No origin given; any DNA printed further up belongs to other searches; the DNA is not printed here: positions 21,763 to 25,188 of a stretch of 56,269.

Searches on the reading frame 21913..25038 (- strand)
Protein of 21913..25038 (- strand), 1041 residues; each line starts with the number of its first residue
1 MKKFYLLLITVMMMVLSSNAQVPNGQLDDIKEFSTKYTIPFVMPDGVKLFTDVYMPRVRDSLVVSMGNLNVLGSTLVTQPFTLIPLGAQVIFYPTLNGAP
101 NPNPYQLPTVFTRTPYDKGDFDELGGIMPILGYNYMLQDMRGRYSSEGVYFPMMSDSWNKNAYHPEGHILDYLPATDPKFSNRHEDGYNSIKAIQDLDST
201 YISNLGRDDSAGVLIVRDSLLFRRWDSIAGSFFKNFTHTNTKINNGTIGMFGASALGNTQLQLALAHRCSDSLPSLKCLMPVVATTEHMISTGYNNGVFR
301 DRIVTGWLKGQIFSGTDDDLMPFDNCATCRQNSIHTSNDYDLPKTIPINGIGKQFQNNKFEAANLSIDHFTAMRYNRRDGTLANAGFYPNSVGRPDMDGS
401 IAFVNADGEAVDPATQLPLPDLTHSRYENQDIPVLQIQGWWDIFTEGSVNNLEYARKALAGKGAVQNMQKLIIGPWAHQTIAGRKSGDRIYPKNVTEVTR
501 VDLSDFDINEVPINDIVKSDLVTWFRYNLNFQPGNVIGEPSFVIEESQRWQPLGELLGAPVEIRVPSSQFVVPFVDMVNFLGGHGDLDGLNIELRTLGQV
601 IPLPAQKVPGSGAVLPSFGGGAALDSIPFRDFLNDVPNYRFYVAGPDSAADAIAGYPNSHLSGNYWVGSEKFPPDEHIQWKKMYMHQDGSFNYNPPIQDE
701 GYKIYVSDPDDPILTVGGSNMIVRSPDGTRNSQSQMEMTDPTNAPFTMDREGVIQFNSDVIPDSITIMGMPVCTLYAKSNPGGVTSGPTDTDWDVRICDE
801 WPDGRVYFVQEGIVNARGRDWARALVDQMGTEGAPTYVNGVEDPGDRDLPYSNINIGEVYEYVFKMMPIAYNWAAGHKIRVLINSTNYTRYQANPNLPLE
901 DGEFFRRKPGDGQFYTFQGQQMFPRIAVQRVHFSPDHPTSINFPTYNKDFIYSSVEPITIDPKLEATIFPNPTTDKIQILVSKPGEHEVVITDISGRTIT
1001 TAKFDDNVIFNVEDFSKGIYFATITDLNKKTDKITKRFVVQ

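Call 59: search_protein_families(library=pfam, proteins=[window:21913-25038:-], max_evalue=0.0001)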
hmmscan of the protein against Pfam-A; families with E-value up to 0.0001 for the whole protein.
window:21913-25038:- (1041 aa): 3 families
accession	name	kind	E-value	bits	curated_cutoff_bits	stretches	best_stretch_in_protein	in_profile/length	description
PF02129.25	Peptidase_S15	-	1.2e-18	68.3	23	1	100-313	12-162/262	X-Pro dipeptidyl-peptidase (S15 family)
PF08530.16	PepX_C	-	6.6e-13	49.5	22.5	1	660-941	19-216/217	X-Pro dipeptidyl-peptidase C-terminal non-catalytic domain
PF18962.6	Por_Secre_tail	-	2.4e-11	44.2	27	1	968-1034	1-73/75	Secretion system C-terminal sorting domain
